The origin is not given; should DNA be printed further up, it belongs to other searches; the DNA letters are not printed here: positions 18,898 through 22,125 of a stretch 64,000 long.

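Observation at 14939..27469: Eight translationally coupled, secreted amidohydrolase-fold paralogs (nine domains) in one operon, only one with an intact HxH metal site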

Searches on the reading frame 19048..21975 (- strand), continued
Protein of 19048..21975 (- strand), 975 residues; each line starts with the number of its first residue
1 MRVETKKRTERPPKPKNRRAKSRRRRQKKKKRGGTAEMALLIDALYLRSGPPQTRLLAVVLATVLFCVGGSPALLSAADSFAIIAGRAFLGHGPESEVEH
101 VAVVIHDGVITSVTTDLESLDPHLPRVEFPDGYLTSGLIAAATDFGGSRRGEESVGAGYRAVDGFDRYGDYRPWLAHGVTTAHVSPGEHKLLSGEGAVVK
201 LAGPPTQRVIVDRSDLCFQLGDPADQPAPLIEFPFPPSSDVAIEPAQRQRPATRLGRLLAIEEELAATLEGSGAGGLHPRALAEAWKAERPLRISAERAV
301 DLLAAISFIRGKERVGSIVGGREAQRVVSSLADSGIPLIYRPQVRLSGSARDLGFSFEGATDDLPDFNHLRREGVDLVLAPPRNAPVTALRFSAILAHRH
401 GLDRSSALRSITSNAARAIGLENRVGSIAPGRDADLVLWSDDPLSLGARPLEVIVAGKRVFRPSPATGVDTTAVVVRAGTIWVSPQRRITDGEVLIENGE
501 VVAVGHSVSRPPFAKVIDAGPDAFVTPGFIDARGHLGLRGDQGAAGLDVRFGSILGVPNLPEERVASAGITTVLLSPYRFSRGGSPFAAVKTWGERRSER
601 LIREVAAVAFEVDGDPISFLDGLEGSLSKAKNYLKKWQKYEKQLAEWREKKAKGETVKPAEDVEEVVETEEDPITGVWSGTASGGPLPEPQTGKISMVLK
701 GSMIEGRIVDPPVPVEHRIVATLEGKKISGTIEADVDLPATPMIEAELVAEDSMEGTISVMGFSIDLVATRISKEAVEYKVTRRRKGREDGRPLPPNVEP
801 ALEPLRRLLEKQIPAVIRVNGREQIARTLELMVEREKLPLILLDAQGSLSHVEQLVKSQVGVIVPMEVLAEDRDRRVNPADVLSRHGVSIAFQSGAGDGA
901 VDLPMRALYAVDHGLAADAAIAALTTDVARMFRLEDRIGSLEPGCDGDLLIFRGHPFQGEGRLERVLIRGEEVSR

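Call 15: find_related_loci(query=A1, collection=genome_contigs, flank=10000)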
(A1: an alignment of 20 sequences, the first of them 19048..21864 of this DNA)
Query A1 (938 aa) in genome_contigs; peptide patterns used: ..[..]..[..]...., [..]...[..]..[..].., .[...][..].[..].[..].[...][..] (x = any residue, [..] = any of these).
600 stretches matched a pattern (row limit reached: there are more); 72 encode a relative of the query (tblastn E <= 1e-3); 71 distinct loci.
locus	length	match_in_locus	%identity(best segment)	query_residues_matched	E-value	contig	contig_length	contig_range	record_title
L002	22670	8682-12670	44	20-936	0e+0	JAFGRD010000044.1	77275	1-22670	MAG: Pirellulales bacterium isolate Zod_Metabat.813 k87_3106445, whole genome shotgun sequence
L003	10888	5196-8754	43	1-936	0e+0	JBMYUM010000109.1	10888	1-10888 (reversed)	MAG: Phycisphaerae bacterium isolate ME_XS_2211_2_bin_15 ME_XS_2211_2_bin_15_112, whole genome shotgun sequence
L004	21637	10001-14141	42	39-936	0e+0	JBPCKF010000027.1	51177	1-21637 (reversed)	MAG: Phycisphaerales bacterium isolate TH_ant_mag_45 S1Ck127_2403410_flag_1_multi_10.0000_len_51177, whole genome shotgu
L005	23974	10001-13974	43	24-936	0e+0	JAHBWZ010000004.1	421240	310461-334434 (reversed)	MAG: Phycisphaeraceae bacterium isolate ACE_PLA6 PLA6_4, whole genome shotgun sequence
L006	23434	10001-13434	40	19-936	0e+0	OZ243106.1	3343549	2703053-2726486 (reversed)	MAG: Phycisphaerales bacterium isolate f58e0438-f117-49db-a735-6b1937910821 genome assembly, chromosome: 1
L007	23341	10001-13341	41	66-936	0e+0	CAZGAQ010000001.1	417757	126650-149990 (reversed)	MAG TPA_asm: uncultured Planctomycetales bacterium isolate binchicken_co117_435 genome assembly, contig: NODE_9_length_4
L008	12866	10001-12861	45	18-935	0e+0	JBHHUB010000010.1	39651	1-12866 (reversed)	MAG: Phycisphaerae bacterium isolate S.6.sp2_bin.21 NODE_113_length_39651_cov_5.883599, whole genome shotgun sequence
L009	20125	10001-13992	47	18-935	0e+0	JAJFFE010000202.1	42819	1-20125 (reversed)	MAG: Planctomycetota bacterium isolate OFTM36 OFTM36_201, whole genome shotgun sequence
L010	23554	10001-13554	40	14-936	3e-178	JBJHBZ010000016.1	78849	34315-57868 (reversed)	MAG: Phycisphaerales bacterium isolate SF2967_J5348.metabat2_refined.065 NODE_402_length_78849_cov_2.072153, whole genom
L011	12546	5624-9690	43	43-936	0e+0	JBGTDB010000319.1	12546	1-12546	MAG: Phycisphaerae bacterium isolate JTS-RE133 k141_6078886, whole genome shotgun sequence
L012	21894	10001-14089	42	42-936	0e+0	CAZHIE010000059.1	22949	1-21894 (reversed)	MAG TPA_asm: uncultured Planctomycetales bacterium isolate SRP292972_co2_224 genome assembly, contig: NODE_2061_length_2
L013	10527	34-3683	44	11-936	1e-147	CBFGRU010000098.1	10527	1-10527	MAG TPA_asm: uncultured Phycisphaerales bacterium isolate SRR17295755_metabat2_88 genome assembly, contig: ERZ23329302.5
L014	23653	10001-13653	44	43-936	0e+0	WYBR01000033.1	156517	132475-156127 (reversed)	MAG: Vicinamibacteraceae bacterium isolate PLA1 k127_145719, whole genome shotgun sequence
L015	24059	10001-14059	37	43-938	9e-132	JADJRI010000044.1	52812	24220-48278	MAG: Planctomycetota bacterium isolate Fred_18-Q3-R57-64_MAXAC.418 tig00042196-10-531210, whole genome shotgun sequence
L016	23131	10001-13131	40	11-936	0e+0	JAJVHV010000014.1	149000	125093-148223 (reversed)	MAG: Phycisphaerae bacterium isolate Bin_15R c_000000000534, whole genome shotgun sequence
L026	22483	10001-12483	27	23-936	4e-18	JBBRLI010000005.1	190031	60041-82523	MAG: Vulcanimicrobiales bacterium isolate La1_maxbin2.006 LA1C_X2.006_k141_528636L_190031_cov_23.2322, whole genome shot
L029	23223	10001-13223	28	27-937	1e-11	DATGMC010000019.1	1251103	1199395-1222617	MAG TPA_asm: Bryobacteraceae bacterium isolate SMAG_U9902 k141_189350, whole genome shotgun sequence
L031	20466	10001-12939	24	31-538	4e-9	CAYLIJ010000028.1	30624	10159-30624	MAG TPA_asm: uncultured Puniceicoccaceae bacterium isolate binchicken_co317_49 genome assembly, contig: NODE_1644_length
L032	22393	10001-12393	26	65-937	5e-19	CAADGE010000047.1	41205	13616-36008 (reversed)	uncultured planctomycete isolate PLA6.fa.gz genome assembly, contig: k127_17185, whole genome shotgun sequence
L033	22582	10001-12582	30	232-933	9e-9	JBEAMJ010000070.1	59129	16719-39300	MAG: Pseudomonadota bacterium isolate lowercolorado_2019_sw_WHONDRS-S19S_0063_B_bin.121 scaffold_786005, whole genome sh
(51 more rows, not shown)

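Call 38: predict_structure(alignment_id=A2)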
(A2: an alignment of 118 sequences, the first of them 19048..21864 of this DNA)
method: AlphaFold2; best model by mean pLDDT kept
length: 938 residues; sequences in the alignment: 118
mean_pLDDT: 91.1   pTM: 0.79
mean pLDDT of the five models: 91.1, 91.0, 90.2, 90.1, 89.7
residues with pLDDT >= 90: 742; 70-90: 131; 50-70: 28; < 50: 37
segments of 3 or more residues with pLDDT < 50: 1-15, 33-40, 626-632, 741-747
pLDDT, mean of each block of 10 residues (from residue 1): 40 52 71 49 91 90 97 97 95 97 93 88 95 95 96 95 96 97 93 79 83 91 94 85 96 97 97 97 96 98 92 78 83 97 94 97 96 98 97 98 96 97 94 93 98 98 97 95 97 97 92 93 95 98 95 96 97 90 93 97 95 90 53 72 91 92 90 86 94 90 92 94 93 85 47 86 97 98 95 97 97 97 98 93 98 97 97 98 98 98 98 98 95 90
secondary structure, 60 per line:
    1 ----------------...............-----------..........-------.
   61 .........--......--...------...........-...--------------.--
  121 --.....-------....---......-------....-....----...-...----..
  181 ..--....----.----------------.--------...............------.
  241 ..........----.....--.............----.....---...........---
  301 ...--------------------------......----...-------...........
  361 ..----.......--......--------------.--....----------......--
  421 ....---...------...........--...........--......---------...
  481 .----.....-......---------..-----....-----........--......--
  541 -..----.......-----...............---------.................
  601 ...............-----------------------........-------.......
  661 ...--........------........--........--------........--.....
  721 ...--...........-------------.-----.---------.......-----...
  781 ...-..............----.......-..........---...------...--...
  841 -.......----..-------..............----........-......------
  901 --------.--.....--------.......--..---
elements in order (helices of 4 or more, strands of 3 or more residues): H17-31 E43-52 E60-69 E72-77 E89-99 E101-103 H124-127 H135-138 E142-147 E155-158 E160-163 E172-174 E179-182 H185-188 H219-233 H240-250 E255-259 H262-274 E279-283 H287-297 E301-303 H330-335 E340-342 H350-362 H367-373 H376-381 E399-402 E413-418 E421-424 E437-447 E450-460 E463-468 E478-481 E486-490 E492-497 H514-517 H523-530 E533-538 E548-554 H560-563 E564-574 H584-615 E639-646 E654-663 E666-673 E680-687 E690-697 E706-713 E716-723 E726-736 H766-772 E778-783 H785-798 E803-809 H811-820 E824-826 E833-835 E838-840 H842-848 H862-875 H880-887 H889-894 E912-916 E925-931

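Call 40: fold_search(model_id=the predicted structure, library=pdb)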
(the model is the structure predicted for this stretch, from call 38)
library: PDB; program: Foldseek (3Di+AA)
matches with E <= 10: 1128; with E <= 0.001: 325
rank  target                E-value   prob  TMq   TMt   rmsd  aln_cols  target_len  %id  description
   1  3ooq_F                9.4e-25  1.00  0.35  0.83   3.2       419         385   22  CRYSTAL STRUCTURE OF amidohydrolase from Thermotoga maritima MSB8 (released 2010-09-15)
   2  3ooq_B                4.0e-24  1.00  0.35  0.82   3.5       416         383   23  CRYSTAL STRUCTURE OF amidohydrolase from Thermotoga maritima MSB8 (released 2010-09-15)
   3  3ooq_A                9.2e-24  1.00  0.35  0.82   3.7       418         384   23  CRYSTAL STRUCTURE OF amidohydrolase from Thermotoga maritima MSB8 (released 2010-09-15)
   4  3mtw                  2.8e-12  1.00  0.26  0.56   9.2       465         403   19  Crystal structure of L-Lysine, L-Arginine carboxypeptidase Cc2672 from Caulobacter Crescentus CB15 complexed with N-meth (released 2010-07-28)
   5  2g3f_A                2.6e-11  1.00  0.24  0.52  10.1       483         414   16  Crystal Structure of imidazolonepropionase complexed with imidazole-4-acetic acid sodium salt, a substrate homologue (released 2006-09-26)
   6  4dzh                  3.1e-11  1.00  0.25  0.50   9.0       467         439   18  Crystal structure of an adenosine deaminase from xanthomonas campestris (target nysgrc-200456) with bound zn (released 2012-03-21)
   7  3lnp                  6.3e-11  1.00  0.22  0.42  11.9       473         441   14  Crystal Structure of Amidohydrolase family Protein OLEI01672_1_465 from Oleispira antarctica (released 2010-02-16)
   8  2oof                  7.0e-11  1.00  0.26  0.55   9.6       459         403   16  The crystal structure of 4-imidazolone-5-propanoate amidohydrolase from environmental sample (released 2007-02-20)
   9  2q09                  8.2e-11  1.00  0.23  0.49  10.1       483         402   14  Crystal structure of Imidazolonepropionase from environmental sample with bound inhibitor 3-(2,5-Dioxo-imidazolidin-4-yl (released 2007-06-05)
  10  3feq_L                1.1e-10  1.00  0.26  0.56   8.6       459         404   17  Crystal structure of uncharacterized protein eah89906 (released 2008-12-16)
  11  3feq_K                1.2e-10  1.00  0.25  0.54   8.6       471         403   17  Crystal structure of uncharacterized protein eah89906 (released 2008-12-16)
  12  6sj0_A                1.2e-10  1.00  0.22  0.37  11.2       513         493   16  Amidohydrolase, AHS (released 2020-01-15)
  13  9kov_D                2.2e-10  1.00  0.26  0.59   8.2       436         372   15  Crystal structure of an amidohydrolase mutant from Thermonema (released 2025-11-26)
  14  9kov_E                2.3e-10  1.00  0.25  0.56  10.7       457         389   15  Crystal structure of an amidohydrolase mutant from Thermonema (released 2025-11-26)
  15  2bb0_A                2.6e-10  1.00  0.25  0.53   9.0       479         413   17  Structure of Imidazolonepropionase from Bacillus subtilis (released 2006-09-26)
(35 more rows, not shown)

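Call 46: search_protein_families(library=pfam, proteins=[L026:7795-9876:+, L026:12565-15441:+, L033:12845-14395:+, L033:14511-15584:+, L033:8629-9747:-, L029:6832-7914:+, L029:7907-8899:+, L031:12971-15505:-, L031:5770-7293:-, L032:8205-9497:+], max_evalue=0.0001)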
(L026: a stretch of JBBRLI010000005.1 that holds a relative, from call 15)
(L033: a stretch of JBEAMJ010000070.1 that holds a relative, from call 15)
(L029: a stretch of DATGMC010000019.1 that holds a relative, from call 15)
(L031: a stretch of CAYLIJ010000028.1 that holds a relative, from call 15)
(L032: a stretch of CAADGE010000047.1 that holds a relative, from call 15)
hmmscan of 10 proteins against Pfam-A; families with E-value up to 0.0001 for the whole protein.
L026:7795-9876:+ (693 aa): 2 families
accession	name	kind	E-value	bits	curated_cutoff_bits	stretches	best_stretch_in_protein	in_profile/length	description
PF02897.21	Peptidase_S9_N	-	1.6e-122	409.7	24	1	12-412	1-411/414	Prolyl oligopeptidase, N-terminal beta-propeller domain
PF00326.27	Peptidase_S9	-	1.8e-63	214.3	22.6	1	472-685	2-211/213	Prolyl oligopeptidase family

L026:12565-15441:+ (958 aa): 6 families
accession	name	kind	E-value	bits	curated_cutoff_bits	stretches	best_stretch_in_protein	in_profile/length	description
PF13191.12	AAA_16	-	6.6e-16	59.7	32.6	1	243-409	2-167/167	AAA ATPase domain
PF13424.12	TPR_12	-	2.1e-15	57.1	30.1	2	780-846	8-76/77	Tetratricopeptide repeat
PF03704.23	BTAD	-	1.9e-11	45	22.1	1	113-229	25-142/146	Bacterial transcriptional activator domain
PF07719.23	TPR_2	-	1.2e-08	34.8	27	0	779-807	5-33/34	Tetratricopeptide repeat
PF00515.34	TPR_1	-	1.3e-08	34.7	27.8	0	816-843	2-29/34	Tetratricopeptide repeat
PF13374.12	TPR_10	-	5.8e-07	29.8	27.5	0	817-845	4-32/42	Tetratricopeptide repeat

L033:12845-14395:+ (516 aa): 3 families
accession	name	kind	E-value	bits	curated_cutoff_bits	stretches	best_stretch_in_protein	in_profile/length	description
PF00270.35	DEAD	-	8.3e-50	169.2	26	1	25-193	1-166/167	DEAD/DEAH box helicase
PF00271.37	Helicase_C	-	1.8e-31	109.1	23.5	1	232-340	2-110/110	Helicase conserved C-terminal domain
PF04851.21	ResIII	-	7.7e-08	32.9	22.5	1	44-187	29-162/164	Type III restriction enzyme, res subunit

L033:14511-15584:+ (357 aa): 2 families
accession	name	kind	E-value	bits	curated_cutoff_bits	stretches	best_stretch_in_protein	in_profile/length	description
PF00990.26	GGDEF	-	2.2e-44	151.5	23.8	1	182-341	1-161/161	Diguanylate cyclase, GGDEF domain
PF22335.1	Cas10-Cmr2_palm2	-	8.4e-06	26.4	27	0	237-343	33-133/133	Cas10/Cmr2, second palm domain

L033:8629-9747:- (372 aa): 0 families

L029:6832-7914:+ (360 aa): 3 families
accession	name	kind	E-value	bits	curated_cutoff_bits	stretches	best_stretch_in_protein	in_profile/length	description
PF14870.12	PSII_BNR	-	4.6e-10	39.7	27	0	35-89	239-293/303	Photosynthesis system II assembly factor YCF48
PF15902.12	Sortilin-Vps10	-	9e-07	28.5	33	0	54-111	5-59/446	Sortilin, neurotensin receptor 3,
PF02012.26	BNR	-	9.5e-06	25.3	27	0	255-265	2-12/12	BNR/Asp-box repeat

L029:7907-8899:+ (330 aa): 0 families

L031:12971-15505:- (844 aa): 3 families
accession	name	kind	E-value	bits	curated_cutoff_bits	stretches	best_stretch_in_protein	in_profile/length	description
PF04011.17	LemA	-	3.7e-40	137.6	26.2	1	612-762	1-149/149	LemA family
PF12483.13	GIDE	-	1.3e-10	41.4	23.6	0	84-139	4-59/160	E3 Ubiquitin ligase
PF14237.11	GYF_2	-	9.1e-06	25.8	25.8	1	795-842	2-50/50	GYF domain 2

L031:5770-7293:- (507 aa): 5 families
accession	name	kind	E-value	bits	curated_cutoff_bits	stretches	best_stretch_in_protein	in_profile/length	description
PF08534.16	Redoxin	-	2.9e-23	82.7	26.6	1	366-490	2-137/148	Redoxin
PF00578.27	AhpC-TSA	-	6.2e-22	78.3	26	1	367-483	2-123/124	AhpC/TSA family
PF13905.12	Thioredoxin_8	-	4.7e-17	62.6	27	1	390-480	1-93/94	Thioredoxin-like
PF00085.26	Thioredoxin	-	8.5e-11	42.2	23.5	1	390-441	18-68/103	Thioredoxin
PF13098.12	Thioredoxin_2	-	1.3e-06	29.1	27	1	389-489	4-95/104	Thioredoxin-like domain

L032:8205-9497:+ (430 aa): 5 families
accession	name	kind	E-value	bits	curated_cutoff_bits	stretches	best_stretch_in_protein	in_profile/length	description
PF13365.12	Trypsin_2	-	1.8e-37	129.7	27.6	1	151-289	1-144/144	Trypsin-like peptidase domain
PF00089.32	Trypsin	-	1.9e-20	74.1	20.6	1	151-315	27-219/220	Trypsin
PF13180.12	PDZ_2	-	4.1e-13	49.9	27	1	328-425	1-80/80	PDZ domain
PF17820.7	PDZ_6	-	2.6e-05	24.3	27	1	375-414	16-54/54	PDZ domain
PF00595.29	PDZ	-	2.9e-05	24.8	23.2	0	329-412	11-80/81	PDZ domain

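Call 47: find_encoding_contigs(protein=P0001, flank=10000, max_places=2)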
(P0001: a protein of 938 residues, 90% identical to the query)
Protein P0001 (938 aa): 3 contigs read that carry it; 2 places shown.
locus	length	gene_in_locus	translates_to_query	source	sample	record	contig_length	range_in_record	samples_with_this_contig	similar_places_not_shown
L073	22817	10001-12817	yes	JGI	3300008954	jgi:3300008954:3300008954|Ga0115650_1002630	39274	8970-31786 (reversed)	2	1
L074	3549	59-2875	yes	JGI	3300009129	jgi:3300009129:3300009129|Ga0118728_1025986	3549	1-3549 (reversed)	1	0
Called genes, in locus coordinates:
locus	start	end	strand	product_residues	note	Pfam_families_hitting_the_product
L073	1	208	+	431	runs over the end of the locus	PF00245:Alk_phosphatase, PF01676:Metalloenzyme (weak)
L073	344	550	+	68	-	PF01253:SUI1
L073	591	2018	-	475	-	PF00109:ketoacyl-synt, PF02801:Ketoacyl-synt_C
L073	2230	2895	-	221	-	PF01174:SNO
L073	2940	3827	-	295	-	PF01680:SOR_SNZ, PF05690:ThiG (weak)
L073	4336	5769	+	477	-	PF01979:Amidohydro_1 (faint), PF07969:Amidohydro_3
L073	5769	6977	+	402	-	PF01979:Amidohydro_1, PF07969:Amidohydro_3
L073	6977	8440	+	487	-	PF01979:Amidohydro_1, PF07969:Amidohydro_3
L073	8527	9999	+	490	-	PF01979:Amidohydro_1, PF07969:Amidohydro_3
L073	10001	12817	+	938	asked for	PF01979:Amidohydro_1, PF07969:Amidohydro_3, PF01979:Amidohydro_1 (weak), PF07969:Amidohydro_3 (weak)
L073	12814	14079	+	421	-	PF01979:Amidohydro_1 (weak), PF07969:Amidohydro_3 (weak)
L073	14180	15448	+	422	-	PF01979:Amidohydro_1, PF07969:Amidohydro_3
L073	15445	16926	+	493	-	PF01979:Amidohydro_1, PF07969:Amidohydro_3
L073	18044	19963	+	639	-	PF14312:FG-GAP_2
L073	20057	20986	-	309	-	PF05544:Pro_racemase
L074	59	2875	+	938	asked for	PF01979:Amidohydro_1, PF07969:Amidohydro_3, PF01979:Amidohydro_1 (weak), PF07969:Amidohydro_3 (weak)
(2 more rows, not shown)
